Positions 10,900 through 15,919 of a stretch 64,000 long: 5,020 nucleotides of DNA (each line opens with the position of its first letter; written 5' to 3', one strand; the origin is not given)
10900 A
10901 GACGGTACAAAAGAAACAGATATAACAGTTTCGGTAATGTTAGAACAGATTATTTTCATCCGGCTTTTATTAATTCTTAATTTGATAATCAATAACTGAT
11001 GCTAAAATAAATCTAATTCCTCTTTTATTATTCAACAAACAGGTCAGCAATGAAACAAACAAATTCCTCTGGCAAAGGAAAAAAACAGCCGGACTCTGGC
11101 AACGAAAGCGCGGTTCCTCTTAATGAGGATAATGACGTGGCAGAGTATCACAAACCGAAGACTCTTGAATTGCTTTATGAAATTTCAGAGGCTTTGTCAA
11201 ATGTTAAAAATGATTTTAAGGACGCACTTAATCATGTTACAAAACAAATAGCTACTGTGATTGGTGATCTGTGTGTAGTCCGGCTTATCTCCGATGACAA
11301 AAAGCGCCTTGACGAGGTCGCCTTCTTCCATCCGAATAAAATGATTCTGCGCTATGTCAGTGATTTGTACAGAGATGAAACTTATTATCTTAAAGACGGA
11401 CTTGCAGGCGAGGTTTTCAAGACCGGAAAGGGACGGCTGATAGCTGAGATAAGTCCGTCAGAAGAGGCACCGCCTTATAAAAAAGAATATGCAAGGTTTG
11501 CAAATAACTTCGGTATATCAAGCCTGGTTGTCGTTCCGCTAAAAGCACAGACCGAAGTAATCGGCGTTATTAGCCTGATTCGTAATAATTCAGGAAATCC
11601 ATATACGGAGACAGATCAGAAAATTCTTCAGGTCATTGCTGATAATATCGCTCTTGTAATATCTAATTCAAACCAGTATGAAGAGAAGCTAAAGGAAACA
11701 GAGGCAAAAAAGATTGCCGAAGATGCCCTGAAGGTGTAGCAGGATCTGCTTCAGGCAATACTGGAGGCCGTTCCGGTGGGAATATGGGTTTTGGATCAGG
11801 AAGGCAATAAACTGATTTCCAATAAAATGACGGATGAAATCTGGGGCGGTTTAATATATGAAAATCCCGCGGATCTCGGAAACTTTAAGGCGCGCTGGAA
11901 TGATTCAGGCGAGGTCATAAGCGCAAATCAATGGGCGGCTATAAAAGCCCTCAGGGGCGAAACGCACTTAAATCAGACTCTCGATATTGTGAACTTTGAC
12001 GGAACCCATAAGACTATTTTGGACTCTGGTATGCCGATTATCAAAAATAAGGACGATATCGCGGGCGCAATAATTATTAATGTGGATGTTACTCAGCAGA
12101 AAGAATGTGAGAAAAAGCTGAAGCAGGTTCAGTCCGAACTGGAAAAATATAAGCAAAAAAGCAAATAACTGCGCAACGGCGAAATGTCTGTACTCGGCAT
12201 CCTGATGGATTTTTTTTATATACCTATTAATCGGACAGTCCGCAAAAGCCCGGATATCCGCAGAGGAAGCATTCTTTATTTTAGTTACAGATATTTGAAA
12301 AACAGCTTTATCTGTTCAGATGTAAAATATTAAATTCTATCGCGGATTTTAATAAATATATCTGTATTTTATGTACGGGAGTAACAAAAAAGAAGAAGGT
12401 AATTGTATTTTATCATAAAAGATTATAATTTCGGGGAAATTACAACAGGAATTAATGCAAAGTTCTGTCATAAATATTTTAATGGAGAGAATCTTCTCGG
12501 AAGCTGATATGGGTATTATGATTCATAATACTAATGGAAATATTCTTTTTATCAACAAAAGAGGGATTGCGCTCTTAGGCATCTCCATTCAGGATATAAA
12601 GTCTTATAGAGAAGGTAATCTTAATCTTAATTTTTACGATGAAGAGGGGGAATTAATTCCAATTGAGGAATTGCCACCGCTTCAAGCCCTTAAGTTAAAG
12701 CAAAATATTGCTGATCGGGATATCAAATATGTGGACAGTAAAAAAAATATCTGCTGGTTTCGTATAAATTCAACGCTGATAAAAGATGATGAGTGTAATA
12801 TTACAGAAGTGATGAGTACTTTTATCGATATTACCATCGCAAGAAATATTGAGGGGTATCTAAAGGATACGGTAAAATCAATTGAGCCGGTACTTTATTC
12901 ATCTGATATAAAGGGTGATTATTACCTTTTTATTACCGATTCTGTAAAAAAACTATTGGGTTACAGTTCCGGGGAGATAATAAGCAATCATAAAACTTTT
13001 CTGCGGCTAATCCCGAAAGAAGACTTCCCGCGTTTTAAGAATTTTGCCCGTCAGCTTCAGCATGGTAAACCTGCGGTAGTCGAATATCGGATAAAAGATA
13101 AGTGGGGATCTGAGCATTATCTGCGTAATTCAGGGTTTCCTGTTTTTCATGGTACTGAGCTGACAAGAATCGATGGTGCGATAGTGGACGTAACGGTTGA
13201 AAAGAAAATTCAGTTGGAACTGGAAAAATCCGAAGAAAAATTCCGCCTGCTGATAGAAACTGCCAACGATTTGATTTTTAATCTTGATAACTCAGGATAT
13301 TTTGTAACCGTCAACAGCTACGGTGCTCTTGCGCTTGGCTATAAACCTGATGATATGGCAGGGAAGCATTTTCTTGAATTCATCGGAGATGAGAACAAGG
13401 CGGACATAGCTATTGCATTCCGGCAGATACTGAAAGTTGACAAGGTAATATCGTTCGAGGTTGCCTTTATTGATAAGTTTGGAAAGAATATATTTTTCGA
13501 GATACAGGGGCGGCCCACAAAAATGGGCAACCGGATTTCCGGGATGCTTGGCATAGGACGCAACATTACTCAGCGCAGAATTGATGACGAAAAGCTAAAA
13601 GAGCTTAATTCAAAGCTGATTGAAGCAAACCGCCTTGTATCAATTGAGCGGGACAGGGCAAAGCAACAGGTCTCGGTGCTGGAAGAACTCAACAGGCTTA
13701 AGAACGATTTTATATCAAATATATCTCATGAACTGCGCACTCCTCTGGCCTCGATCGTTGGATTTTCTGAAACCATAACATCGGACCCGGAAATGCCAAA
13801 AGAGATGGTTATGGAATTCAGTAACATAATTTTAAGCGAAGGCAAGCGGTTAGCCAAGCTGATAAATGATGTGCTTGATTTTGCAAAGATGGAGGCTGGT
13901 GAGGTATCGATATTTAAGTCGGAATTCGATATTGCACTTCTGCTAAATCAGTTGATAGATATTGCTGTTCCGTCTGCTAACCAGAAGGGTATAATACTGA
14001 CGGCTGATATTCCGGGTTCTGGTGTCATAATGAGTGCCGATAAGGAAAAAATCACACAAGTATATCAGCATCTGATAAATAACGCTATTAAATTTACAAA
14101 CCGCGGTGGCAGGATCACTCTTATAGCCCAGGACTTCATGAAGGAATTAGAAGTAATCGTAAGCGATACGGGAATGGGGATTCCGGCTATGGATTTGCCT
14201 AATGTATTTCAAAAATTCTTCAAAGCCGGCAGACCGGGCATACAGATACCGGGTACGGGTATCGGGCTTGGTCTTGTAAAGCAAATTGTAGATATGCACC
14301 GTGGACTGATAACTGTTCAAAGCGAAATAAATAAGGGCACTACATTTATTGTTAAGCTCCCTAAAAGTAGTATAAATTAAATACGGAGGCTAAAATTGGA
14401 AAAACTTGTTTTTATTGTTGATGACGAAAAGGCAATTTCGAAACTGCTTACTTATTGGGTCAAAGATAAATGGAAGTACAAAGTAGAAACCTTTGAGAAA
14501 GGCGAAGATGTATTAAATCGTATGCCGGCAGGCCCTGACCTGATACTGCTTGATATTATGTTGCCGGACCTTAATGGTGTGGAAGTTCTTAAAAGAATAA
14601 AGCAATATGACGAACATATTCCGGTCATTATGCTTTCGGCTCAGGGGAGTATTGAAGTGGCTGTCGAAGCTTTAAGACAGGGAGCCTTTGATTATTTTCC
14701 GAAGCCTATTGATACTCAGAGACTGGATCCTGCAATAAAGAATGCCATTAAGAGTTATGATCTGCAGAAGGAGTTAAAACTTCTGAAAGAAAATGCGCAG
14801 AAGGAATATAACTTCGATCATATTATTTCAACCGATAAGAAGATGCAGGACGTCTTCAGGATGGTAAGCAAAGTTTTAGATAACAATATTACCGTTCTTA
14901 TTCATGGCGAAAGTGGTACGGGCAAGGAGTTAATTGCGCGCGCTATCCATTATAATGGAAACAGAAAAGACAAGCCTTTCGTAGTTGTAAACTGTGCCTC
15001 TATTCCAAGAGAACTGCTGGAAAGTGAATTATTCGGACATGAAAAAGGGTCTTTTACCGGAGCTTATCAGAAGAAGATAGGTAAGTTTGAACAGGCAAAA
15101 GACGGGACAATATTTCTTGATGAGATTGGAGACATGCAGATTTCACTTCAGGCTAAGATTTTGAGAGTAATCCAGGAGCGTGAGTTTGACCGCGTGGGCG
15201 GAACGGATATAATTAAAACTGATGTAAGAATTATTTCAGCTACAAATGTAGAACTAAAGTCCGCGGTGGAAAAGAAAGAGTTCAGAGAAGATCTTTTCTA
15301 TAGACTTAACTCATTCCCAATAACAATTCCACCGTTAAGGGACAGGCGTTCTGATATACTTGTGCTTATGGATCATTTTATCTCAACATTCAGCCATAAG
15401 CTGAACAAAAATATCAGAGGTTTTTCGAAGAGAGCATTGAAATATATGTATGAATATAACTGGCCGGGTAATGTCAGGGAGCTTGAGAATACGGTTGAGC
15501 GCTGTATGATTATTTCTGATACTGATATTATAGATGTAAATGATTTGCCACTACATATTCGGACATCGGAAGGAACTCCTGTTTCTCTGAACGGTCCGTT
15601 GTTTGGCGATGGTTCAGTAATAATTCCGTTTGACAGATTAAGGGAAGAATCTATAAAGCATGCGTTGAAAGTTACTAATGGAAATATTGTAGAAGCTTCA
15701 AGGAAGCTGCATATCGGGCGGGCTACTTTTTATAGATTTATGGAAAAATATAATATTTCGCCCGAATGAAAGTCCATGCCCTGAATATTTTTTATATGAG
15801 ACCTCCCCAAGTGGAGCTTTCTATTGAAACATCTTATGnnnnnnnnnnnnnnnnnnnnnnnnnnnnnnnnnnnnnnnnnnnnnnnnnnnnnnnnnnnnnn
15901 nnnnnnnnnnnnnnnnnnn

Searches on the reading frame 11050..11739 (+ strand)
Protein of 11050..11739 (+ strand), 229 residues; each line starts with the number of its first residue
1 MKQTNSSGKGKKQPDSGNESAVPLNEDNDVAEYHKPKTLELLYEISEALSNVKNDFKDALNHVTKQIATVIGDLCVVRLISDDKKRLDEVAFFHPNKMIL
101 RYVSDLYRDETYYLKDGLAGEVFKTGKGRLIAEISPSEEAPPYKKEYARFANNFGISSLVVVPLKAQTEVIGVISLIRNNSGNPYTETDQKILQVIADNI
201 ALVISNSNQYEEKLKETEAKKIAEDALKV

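Call 52: search_protein_families(library=pfam, proteins=[window:11050-11739:+], max_evalue=0.0001)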
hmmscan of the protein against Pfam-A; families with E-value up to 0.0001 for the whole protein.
window:11050-11739:+ (229 aa): 3 families
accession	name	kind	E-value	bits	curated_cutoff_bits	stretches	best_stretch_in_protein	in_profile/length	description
PF13185.12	GAF_2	-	3.9e-13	50.2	28.6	1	55-204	3-135/136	GAF domain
PF01590.32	GAF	-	1.9e-12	48.3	22.4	1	58-204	4-133/133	GAF domain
PF13492.12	GAF_3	-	1.3e-06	29.3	27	1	154-206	78-129/129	GAF domain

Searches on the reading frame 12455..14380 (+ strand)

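Call 52: search_protein_families(library=pfam, proteins=[window:12455-14380:+], max_evalue=0.0001)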
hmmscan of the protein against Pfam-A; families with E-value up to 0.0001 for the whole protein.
window:12455-14380:+ (641 aa): 7 families
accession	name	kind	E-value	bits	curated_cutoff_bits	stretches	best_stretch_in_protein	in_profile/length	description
PF13426.13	PAS_9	-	3.5e-25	88.7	27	2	275-373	5-103/103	PAS domain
PF02518.31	HATPase_c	-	1.3e-23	84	26.4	1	529-637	2-109/111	Histidine kinase-, DNA gyrase B-, and HSP90-like ATPase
PF00512.31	HisKA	-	7e-20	71.3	26.9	1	416-482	2-66/66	His Kinase A (phospho-acceptor) domain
PF08447.18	PAS_3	-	2.4e-18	66.6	25.6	1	158-231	2-77/89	PAS fold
PF00989.32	PAS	-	7.9e-13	48.9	22.6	1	262-369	2-111/113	PAS fold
PF08448.16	PAS_4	-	1.8e-10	41.5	23.1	1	269-375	3-109/110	PAS fold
PF13188.13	PAS_8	-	1.6e-09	37.7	21.8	0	11-60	4-54/65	PAS domain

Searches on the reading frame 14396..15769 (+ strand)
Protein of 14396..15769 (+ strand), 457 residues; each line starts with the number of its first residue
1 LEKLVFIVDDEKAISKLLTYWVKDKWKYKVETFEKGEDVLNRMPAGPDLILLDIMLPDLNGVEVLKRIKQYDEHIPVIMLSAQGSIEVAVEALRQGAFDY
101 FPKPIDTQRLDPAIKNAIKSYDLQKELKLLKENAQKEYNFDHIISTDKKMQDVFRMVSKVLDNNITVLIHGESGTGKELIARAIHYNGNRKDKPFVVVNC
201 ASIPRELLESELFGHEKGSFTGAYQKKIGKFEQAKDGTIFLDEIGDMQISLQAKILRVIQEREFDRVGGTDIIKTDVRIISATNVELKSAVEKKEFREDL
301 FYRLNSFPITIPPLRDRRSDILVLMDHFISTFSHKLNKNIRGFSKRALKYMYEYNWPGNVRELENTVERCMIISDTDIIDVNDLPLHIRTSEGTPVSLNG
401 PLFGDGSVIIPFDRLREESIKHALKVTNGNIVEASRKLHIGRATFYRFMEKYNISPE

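Call 52: search_protein_families(library=pfam, proteins=[window:14396-15769:+], max_evalue=0.0001)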
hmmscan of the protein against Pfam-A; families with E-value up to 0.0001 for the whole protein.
window:14396-15769:+ (457 aa): 7 families
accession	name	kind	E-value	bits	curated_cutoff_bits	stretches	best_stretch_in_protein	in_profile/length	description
PF00158.32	Sigma54_activat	-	9.7e-73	243.8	20.2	1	143-309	1-167/168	Sigma-54 interaction domain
PF00072.30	Response_reg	-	1.6e-28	99.5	30.2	1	5-114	1-110/111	Response regulator receiver domain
PF25601.1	AAA_lid_14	-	2.9e-27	94.8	27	1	315-393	1-79/87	AAA+ ATPase lid domain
PF14532.12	Sigma54_activ_2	-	4.1e-22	79.3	25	1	148-314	5-138/138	Sigma-54 interaction domain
PF02954.25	HTH_8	-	1e-06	28.8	22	1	420-452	10-42/42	Bacterial regulatory protein, Fis family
PF07724.20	AAA_2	-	4.1e-05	24.1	27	1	164-296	3-136/166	AAA domain (Cdc48 subfamily)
PF07728.20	AAA_5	-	5.7e-05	23.6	22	0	167-285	2-123/139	AAA domain (dynein-related subfamily)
